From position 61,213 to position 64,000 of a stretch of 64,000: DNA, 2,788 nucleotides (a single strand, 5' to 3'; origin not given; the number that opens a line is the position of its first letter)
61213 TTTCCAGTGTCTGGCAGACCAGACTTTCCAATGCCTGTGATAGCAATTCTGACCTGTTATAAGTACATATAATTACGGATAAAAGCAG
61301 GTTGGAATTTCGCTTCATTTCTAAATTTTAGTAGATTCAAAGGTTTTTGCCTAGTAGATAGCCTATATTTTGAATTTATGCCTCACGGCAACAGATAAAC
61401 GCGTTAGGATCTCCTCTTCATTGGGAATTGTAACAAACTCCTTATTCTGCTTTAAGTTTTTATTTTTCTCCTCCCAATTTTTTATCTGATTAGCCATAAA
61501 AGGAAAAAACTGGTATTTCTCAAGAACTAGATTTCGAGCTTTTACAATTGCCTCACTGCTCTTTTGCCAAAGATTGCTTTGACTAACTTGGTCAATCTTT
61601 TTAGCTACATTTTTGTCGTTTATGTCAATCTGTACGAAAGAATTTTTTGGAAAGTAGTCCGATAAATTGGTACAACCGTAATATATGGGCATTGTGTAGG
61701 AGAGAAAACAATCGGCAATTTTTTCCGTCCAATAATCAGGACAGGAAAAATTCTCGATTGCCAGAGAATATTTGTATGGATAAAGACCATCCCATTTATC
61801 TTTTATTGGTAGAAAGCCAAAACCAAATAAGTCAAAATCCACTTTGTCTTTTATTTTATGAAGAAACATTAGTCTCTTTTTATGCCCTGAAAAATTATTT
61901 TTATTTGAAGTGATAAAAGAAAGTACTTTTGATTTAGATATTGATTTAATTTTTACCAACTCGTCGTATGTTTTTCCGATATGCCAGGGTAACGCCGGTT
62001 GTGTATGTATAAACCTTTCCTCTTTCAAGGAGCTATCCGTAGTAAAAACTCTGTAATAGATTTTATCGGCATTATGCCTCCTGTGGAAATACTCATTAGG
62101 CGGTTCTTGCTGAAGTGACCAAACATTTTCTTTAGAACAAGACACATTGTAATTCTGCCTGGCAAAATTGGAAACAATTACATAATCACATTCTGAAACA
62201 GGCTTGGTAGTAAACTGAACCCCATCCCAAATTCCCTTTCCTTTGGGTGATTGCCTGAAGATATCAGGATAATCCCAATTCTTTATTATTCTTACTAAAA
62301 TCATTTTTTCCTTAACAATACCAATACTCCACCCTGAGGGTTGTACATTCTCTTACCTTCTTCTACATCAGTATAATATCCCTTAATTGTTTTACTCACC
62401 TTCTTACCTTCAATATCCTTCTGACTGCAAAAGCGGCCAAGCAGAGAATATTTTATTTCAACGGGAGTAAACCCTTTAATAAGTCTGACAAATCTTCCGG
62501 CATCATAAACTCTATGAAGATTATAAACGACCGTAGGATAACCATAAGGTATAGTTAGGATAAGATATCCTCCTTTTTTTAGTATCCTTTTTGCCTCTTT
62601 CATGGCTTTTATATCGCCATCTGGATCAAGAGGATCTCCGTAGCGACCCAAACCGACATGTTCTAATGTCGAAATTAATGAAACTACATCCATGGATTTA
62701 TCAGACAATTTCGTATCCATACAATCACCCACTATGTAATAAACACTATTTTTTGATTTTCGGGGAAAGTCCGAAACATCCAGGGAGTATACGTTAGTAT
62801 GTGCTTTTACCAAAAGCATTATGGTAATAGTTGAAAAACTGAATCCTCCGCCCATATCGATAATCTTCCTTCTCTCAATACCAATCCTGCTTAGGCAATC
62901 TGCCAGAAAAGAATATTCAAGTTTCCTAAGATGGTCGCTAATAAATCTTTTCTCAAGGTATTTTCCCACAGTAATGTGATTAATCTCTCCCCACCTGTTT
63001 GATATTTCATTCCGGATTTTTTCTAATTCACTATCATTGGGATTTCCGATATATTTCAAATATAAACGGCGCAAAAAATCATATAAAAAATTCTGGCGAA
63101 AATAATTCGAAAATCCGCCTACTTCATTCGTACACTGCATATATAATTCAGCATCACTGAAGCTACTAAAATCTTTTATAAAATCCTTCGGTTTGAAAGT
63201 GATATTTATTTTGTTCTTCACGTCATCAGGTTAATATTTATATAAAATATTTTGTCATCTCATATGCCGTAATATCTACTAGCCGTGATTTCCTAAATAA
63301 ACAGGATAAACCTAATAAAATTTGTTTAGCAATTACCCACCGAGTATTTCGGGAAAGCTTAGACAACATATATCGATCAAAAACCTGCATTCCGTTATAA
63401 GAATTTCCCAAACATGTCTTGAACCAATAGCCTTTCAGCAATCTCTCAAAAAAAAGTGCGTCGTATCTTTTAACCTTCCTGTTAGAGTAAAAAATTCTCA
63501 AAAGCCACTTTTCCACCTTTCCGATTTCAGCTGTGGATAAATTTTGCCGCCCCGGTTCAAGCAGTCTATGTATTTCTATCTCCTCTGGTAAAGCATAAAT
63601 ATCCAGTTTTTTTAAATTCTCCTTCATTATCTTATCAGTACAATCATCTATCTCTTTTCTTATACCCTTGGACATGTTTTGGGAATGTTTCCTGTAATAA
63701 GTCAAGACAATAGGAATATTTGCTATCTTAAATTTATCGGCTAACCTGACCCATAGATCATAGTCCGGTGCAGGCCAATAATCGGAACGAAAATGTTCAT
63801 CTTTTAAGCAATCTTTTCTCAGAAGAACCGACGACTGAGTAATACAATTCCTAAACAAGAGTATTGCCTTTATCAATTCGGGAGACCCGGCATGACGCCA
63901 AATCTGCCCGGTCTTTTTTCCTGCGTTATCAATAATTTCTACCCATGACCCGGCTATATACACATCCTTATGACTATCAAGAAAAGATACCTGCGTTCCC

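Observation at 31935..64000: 32-kb co-directional glycosylation supercluster with five GT-C-type membrane glycosyltransferase domains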

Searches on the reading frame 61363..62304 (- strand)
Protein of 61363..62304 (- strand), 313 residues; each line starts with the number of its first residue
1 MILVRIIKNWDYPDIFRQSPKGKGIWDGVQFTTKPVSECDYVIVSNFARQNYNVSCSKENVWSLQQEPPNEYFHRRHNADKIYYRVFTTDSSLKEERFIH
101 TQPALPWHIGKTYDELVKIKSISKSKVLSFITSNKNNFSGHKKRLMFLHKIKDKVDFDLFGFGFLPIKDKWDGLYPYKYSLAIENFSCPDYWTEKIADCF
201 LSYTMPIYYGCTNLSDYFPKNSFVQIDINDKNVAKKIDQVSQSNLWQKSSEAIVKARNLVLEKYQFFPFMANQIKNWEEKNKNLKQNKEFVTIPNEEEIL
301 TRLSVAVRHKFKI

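Call 6: search_protein_families(library=pfam, proteins=[window:61363-62304:-], max_evalue=0.01)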
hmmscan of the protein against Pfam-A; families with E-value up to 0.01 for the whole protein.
window:61363-62304:- (313 aa): 1 family
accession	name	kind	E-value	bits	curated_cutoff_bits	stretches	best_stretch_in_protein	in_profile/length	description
PF00852.26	Glyco_transf_10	-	7.1e-13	49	23.9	1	123-240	3-125/182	Glycosyltransferase family 10 (fucosyltransferase) C-term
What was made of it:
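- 61363..62304 (-): GT10 (fucosyltransferase-like) glycosyltransferase. Pfam Glyco_transf_10, 49 bits against a cut-off of 23.9 (call 6).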

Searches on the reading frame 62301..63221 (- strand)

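Call 6: search_protein_families(library=pfam, proteins=[window:62301-63221:-], max_evalue=0.01)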
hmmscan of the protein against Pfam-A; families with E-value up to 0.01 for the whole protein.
window:62301-63221:- (306 aa): 4 families
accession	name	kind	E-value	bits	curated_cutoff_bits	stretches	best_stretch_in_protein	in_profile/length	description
PF03269.20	DUF268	-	3.3e-22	79.6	25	1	171-255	57-141/176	Caenorhabditis protein of unknown function, DUF268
PF08241.18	Methyltransf_11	-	4.9e-09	37.2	21.2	1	123-222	3-95/95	Methyltransferase domain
PF13489.12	Methyltransf_23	-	0.002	18.3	27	1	108-225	11-119/164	Methyltransferase domain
PF13649.12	Methyltransf_25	-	0.006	17.7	27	0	122-218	3-97/97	Methyltransferase domain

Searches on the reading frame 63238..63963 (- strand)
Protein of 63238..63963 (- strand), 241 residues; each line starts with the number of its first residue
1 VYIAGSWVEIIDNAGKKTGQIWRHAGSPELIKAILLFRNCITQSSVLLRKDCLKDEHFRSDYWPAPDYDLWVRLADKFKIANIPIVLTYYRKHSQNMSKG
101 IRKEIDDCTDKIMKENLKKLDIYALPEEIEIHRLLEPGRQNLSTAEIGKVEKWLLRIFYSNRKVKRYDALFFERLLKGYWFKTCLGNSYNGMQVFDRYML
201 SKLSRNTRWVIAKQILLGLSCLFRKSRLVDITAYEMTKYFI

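Call 6: search_protein_families(library=pfam, proteins=[window:63238-63963:-], max_evalue=0.01)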
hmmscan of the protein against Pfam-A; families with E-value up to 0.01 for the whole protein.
window:63238-63963:- (241 aa): 0 families
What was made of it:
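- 63238..64000 (-): 3' part of a 355-aa GT2 gene cut by the window end. The cluster continues beyond it. No Pfam hit on the 241-aa fragment (call 6).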
